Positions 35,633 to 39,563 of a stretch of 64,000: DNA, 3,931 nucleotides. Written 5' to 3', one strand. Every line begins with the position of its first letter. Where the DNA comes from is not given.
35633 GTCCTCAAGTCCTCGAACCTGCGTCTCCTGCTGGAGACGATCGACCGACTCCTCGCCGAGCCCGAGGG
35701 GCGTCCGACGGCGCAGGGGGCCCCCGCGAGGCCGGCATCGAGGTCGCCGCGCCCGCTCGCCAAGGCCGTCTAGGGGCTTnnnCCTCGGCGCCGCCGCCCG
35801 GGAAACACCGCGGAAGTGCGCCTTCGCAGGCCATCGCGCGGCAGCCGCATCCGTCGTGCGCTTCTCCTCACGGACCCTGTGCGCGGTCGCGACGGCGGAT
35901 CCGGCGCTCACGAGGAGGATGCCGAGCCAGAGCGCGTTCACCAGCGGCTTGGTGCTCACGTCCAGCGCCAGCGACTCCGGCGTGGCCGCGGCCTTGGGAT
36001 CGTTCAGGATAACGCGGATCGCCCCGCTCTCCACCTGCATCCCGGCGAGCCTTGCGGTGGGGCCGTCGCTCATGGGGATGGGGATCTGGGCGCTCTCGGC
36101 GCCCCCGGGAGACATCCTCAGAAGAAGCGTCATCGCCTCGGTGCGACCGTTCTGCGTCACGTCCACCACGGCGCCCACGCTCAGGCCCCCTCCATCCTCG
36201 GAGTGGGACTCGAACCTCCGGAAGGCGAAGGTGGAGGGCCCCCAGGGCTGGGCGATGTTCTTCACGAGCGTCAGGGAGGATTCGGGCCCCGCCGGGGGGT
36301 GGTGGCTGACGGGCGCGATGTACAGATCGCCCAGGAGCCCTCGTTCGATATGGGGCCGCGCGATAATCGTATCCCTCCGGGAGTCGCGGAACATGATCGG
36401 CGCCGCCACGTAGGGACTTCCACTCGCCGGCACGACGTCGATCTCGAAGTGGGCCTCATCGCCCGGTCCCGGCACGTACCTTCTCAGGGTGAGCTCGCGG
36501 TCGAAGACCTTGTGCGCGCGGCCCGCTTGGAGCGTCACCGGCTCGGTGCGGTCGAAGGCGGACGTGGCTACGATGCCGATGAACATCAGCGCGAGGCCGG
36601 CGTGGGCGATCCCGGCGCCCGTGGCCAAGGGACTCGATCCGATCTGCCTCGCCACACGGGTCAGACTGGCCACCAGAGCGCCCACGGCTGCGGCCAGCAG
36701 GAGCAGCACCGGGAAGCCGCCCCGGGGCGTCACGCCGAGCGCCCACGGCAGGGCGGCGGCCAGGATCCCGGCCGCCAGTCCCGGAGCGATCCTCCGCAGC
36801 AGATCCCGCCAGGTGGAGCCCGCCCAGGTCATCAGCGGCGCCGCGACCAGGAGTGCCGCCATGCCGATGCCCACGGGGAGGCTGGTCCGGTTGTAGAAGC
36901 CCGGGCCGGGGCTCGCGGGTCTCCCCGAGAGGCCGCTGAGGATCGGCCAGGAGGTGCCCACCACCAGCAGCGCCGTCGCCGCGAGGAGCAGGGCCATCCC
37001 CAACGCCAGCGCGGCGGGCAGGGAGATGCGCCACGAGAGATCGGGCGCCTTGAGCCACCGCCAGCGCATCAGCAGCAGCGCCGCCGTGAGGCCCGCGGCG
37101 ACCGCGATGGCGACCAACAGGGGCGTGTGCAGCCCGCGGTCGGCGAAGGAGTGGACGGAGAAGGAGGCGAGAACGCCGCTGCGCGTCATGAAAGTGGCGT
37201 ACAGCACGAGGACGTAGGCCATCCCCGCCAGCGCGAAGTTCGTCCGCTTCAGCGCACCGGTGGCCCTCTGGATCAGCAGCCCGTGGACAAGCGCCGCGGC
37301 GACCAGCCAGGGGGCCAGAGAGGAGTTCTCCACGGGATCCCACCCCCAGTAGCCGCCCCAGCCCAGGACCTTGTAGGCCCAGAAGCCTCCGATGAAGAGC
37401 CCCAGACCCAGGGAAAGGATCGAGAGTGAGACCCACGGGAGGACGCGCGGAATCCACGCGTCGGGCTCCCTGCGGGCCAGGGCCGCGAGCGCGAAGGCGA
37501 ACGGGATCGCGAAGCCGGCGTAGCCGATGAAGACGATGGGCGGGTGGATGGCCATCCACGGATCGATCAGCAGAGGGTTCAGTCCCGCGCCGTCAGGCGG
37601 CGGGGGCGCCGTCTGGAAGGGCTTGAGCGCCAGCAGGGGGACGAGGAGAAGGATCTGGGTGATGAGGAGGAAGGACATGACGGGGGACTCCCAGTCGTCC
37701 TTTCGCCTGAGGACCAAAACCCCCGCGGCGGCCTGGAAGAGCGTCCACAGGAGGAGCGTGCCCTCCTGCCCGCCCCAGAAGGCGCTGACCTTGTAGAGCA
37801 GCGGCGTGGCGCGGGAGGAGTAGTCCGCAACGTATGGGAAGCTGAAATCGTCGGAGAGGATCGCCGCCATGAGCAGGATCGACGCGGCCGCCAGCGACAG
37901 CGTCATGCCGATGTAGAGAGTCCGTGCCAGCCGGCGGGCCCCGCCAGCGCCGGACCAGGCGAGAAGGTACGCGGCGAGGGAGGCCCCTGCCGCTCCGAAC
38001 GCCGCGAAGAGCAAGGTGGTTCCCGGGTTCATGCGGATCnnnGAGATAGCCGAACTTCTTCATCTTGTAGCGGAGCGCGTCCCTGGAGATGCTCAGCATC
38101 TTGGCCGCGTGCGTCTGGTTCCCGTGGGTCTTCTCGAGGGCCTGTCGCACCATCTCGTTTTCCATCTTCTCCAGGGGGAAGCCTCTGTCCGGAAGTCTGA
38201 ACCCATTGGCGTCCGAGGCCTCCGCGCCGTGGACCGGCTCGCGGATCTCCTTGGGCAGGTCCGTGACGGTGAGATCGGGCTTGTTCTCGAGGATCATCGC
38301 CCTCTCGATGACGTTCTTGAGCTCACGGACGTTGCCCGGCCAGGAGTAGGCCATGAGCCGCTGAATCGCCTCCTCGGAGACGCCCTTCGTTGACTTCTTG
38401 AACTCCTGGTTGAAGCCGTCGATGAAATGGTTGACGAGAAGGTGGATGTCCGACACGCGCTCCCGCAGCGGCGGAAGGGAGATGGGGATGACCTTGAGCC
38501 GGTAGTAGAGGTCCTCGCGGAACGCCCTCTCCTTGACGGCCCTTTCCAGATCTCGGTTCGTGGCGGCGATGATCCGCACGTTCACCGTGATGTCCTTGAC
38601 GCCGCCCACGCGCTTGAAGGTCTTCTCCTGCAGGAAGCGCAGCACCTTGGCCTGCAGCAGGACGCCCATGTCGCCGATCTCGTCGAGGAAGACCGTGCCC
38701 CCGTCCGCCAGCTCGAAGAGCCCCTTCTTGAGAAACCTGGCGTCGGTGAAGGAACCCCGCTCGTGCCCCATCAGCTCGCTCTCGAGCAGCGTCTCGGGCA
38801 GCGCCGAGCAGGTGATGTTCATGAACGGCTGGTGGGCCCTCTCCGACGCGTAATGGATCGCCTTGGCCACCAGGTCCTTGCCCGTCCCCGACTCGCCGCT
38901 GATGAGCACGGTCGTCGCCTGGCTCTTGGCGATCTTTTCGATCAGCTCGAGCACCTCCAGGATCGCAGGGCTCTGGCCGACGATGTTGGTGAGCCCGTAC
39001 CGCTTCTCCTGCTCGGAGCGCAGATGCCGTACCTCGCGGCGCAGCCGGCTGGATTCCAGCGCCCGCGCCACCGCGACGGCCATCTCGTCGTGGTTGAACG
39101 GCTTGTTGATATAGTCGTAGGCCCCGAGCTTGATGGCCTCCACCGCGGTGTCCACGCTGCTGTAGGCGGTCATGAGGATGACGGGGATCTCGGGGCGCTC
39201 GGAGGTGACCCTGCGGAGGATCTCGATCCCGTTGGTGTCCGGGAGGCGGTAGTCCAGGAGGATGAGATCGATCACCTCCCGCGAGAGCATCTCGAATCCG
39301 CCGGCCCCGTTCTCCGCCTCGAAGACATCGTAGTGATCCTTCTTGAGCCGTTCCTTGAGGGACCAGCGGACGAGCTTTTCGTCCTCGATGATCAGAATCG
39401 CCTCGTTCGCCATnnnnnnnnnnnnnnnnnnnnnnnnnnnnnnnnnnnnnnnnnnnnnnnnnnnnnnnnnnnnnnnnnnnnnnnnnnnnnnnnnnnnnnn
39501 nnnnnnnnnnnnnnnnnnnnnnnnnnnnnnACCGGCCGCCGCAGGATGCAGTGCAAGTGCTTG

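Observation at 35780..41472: PAS histidine kinase / tetraheme cytochrome c / NtrC-type regulator / CcmF in one minus-strand operon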

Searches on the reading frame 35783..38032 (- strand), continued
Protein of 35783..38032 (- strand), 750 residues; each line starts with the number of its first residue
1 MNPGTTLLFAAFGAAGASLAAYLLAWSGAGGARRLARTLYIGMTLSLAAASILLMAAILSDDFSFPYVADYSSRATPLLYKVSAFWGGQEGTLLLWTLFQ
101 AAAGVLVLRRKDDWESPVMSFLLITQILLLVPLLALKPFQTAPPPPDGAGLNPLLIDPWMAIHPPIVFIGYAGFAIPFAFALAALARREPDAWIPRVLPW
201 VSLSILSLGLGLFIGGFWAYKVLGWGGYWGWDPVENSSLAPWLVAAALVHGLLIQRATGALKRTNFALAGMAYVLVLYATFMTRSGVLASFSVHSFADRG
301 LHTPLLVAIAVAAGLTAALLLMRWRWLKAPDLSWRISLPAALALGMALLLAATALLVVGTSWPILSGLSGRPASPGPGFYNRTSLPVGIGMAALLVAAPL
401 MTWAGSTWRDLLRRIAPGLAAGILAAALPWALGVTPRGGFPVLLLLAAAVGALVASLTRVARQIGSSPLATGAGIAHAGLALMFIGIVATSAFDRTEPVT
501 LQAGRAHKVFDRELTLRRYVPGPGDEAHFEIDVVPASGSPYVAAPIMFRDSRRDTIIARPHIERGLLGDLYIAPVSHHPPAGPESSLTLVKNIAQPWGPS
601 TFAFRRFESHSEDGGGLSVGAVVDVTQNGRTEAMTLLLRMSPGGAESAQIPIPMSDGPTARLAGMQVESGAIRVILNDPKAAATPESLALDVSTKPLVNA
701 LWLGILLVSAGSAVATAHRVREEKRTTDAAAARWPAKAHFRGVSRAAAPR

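Call 67: find_encoding_contigs(protein=P0281, flank=9000, max_places=1)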
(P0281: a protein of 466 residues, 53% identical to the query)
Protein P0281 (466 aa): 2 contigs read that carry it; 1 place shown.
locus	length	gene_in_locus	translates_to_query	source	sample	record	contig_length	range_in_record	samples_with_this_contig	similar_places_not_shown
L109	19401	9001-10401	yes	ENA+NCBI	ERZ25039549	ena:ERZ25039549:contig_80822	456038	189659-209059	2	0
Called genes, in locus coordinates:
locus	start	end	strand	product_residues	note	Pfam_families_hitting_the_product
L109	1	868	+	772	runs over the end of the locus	PF05140:ResB, PF01578:Cytochrom_C_asm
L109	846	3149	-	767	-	PF00390:malic, PF03949:Malic_M, PF01515:PTA_PTB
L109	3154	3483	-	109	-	PF14525:AraC_binding_2 (weak), PF02311:AraC_binding (weak), PF07883:Cupin_2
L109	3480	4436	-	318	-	PF01063:Aminotran_4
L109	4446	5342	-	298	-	PF01379:Porphobil_deam (weak)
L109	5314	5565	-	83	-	PF12797:Fer4_2, PF25160:LdpA_Fe-S-bd (faint), PF00037:Fer4, PF12837:Fer4_6, PF13237:Fer4_10 (weak), PF14697:Fer4_21 (weak), PF12838:Fer4_7, PF13187:Fer4_9 (weak), +1 more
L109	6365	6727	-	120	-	-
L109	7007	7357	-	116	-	-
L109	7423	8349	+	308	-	PF07992:Pyr_redox_2, PF13738:Pyr_redox_3 (weak), PF00070:Pyr_redox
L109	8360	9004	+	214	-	-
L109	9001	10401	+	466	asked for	PF00989:PAS, PF08448:PAS_4, PF13188:PAS_8 (weak), PF13426:PAS_9, PF08447:PAS_3, PF00512:HisKA, PF13581:HATPase_c_2 (weak), PF02518:HATPase_c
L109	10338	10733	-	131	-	PF01258:zf-dskA_traR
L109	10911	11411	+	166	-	PF00571:CBS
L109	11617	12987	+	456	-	PF00072:Response_reg, PF13191:AAA_16 (weak), PF00158:Sigma54_activat, PF14532:Sigma54_activ_2, PF00004:AAA (weak), PF07728:AAA_5 (weak), PF25601:AAA_lid_14, PF02954:HTH_8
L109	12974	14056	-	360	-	PF01433:Peptidase_M1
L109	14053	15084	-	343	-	-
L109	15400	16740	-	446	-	PF00675:Peptidase_M16, PF05193:Peptidase_M16_C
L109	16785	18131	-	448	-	PF00675:Peptidase_M16, PF05193:Peptidase_M16_C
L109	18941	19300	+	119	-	-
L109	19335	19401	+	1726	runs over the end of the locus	PF01203:T2SSN (faint), PF04357:TamB, PF07244:POTRA, PF01103:Omp85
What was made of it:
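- A more distant orthologous kinase-regulator pair (L109) has no cytochrome (call 67), so the kinase can work without it. L109 has the kinase and regulator without the cytochrome (call 67). Cytochrome and ccmF are both absent from the related L109 locus, which instead has a System II ResB-CcsA gene nearby (call 67).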

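Call 100: search_protein_representatives(protein=P0245)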
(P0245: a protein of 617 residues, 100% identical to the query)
Query: 617 residues. Proteins with E-value up to 0.001 (for the whole library): 1427771; up to 1e-10: 694144; up to 1e-30: 48199. The best 150 are listed.
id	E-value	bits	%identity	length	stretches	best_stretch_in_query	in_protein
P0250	1.7e-198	677.2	65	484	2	211-617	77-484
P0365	4.4e-148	510.8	26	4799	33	91-225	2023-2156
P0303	6.1e-120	417.9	50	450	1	16-442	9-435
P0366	1.2e-119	416.9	33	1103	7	92-440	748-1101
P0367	2.5e-119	415.8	33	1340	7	99-440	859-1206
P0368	5.5e-114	398.2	34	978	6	99-440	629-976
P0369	2.9e-108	379.3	32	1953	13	210-446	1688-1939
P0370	5.0e-105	368.6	32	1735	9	90-443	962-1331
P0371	1.4e-104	367.2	32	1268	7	100-447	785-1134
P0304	4.7e-103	362.1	53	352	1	103-444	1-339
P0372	9.3e-93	328.1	36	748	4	96-443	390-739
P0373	2.4e-89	316.8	61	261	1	186-442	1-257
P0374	2.9e-89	316.6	38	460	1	8-443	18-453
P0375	2.9e-88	313.3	35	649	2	98-440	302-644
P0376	4.2e-88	312.7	30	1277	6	99-466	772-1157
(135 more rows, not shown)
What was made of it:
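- All fusions collapse into one 50%-identity cluster (call 100).
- Tried and rejected: The whole-library representative search (call 100).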

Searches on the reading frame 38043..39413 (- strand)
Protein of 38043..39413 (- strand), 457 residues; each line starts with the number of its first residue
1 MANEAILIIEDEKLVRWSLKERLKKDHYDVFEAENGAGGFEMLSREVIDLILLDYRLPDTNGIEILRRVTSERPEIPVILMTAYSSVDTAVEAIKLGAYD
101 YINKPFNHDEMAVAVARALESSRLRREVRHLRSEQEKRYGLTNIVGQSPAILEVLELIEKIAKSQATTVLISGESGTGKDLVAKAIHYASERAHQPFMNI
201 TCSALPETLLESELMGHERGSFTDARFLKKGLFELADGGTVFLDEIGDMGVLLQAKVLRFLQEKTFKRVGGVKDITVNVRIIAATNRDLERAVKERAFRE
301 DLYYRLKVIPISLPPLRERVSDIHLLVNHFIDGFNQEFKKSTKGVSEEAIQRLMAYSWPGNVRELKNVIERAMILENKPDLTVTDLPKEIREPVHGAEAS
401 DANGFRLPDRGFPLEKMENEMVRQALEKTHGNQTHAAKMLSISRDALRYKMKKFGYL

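Call 6: search_protein_families(library=pfam, proteins=[window:38043-39413:-], max_evalue=0.01)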
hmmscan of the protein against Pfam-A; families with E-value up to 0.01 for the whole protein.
window:38043-39413:- (457 aa): 9 families
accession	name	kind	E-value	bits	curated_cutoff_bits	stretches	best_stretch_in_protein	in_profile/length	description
PF00158.32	Sigma54_activat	-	4.4e-67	225.4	20.2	1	144-311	1-167/168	Sigma-54 interaction domain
PF00072.30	Response_reg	-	1.8e-30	105.8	30.2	1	6-115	1-110/111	Response regulator receiver domain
PF25601.1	AAA_lid_14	-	3.4e-29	100.9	27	1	317-399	1-83/87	AAA+ ATPase lid domain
PF14532.12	Sigma54_activ_2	-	3.4e-19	69.9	25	1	145-316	1-138/138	Sigma-54 interaction domain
PF02954.25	HTH_8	-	1.2e-14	54.2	22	1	414-454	2-42/42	Bacterial regulatory protein, Fis family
PF07728.20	AAA_5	-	3e-06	27.7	22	1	169-289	2-125/139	AAA domain (dynein-related subfamily)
PF00004.35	AAA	-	2.4e-05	25.2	21.2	1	169-294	1-119/131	ATPase family associated with various cellular activities (AAA)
PF13191.12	AAA_16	-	7.3e-05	23.8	32.6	1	144-214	2-83/167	AAA ATPase domain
PF13604.12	AAA_30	-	0.0072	16.5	27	0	156-265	8-116/191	AAA domain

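Call 7: search_protein_families(library=ncbifam, proteins=[window:38043-39413:-], max_evalue=0.01)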
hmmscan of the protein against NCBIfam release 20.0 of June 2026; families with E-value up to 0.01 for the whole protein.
window:38043-39413:- (457 aa): 130 families (the best 25 are shown)
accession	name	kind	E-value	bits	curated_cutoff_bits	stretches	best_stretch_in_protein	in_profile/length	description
NF008469.0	PRK11361.1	equivalog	5.8e-154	513.2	714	1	2-455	3-455/461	acetoacetate metabolism transcriptional regulator AtoC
TIGR01818.1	ntrC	equivalog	2.8e-131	438.5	558.6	2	6-399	1-390/463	nitrogen regulation protein NR(I)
TIGR02915.1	PEP_resp_reg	equivalog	5e-124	414.5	502.6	1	6-455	1-443/445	PEP-CTERM-box response regulator transcription factor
NF051870.1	NAssimRespRegNtrX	equivalog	1.1e-116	390.5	600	1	5-455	3-451/452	nitrogen assimilation response regulator NtrX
NF041946.1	LuxO_transreg_Vib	equivalog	4.3e-114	381.8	800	1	10-454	3-460/463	quorum-sensing sigma-54 dependent transcriptional regulator LuxO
NF007689.0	PRK10365.1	equivalog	4.8e-114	381.6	760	1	5-451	7-439/441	sigma-54-dependent response regulator transcription factor ZraR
NF041552.1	TF_PrdR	equivalog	1.4e-111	373.7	795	1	133-454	256-576/577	sigma-54 dependent transcriptional regulator PrdR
NF008176.1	PRK10923.1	equivalog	1.5e-110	370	620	1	2-395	2-390/469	nitrogen regulation protein NR(I)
NF011695.0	PRK15115.1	equivalog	7.7e-108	361.1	763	1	5-445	8-427/445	two-component system response regulator GlrR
TIGR01817.1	nifA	equivalog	4.4e-107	359.1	528.85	1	120-387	176-439/534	nif-specific transcriptional activator NifA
NF050807.1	TransRegFlbDCaul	equivalog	2.6e-100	336.4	750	1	40-454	37-438/454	sigma-54-dependent transcriptional regulator FlbD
NF049963.1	RespRegFlgRCampy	domain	5.7e-98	328.6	750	1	6-454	3-427/429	fla regulon two-component system response regulator FlgR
NF038308.1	RNA_repair_RtcR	equivalog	1.7e-97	327.5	650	1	80-454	116-516/530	RNA repair transcriptional activator RtcR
NF003451.0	PRK05022.1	equivalog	3.5e-95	319.7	476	1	116-455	165-509/512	nitric oxide reductase transcriptional regulator NorR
NF041906.1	V4R_TF_MobR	exception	6.1e-91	305.5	999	1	124-454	214-544/544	phenol degradation transcriptional regulator MobR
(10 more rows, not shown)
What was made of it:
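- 38040..39413 (-): NtrC/AtoC-type sigma-54 response regulator (REC, AAA+, HTH_8) with a GSFTDA loop variant. Pfam and NCBIfam calls 6, 7.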

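Call 44: list_cluster_members(proteins=[P0001, P0121, window:38043-39413:-, window:34672-35007:-])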
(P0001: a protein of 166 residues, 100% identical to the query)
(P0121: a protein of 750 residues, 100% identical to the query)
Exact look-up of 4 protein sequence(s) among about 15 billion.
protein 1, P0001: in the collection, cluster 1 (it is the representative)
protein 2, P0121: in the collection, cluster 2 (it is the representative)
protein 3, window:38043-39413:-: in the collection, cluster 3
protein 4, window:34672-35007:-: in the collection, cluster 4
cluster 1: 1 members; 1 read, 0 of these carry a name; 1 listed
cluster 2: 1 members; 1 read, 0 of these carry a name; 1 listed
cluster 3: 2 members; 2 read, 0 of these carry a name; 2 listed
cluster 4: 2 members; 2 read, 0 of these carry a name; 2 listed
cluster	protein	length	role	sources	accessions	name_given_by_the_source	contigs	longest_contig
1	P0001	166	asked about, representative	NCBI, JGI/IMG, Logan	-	-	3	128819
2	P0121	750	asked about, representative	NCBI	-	-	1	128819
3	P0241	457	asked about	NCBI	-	-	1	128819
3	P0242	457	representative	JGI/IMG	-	-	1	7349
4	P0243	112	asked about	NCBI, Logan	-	-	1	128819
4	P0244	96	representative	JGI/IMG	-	-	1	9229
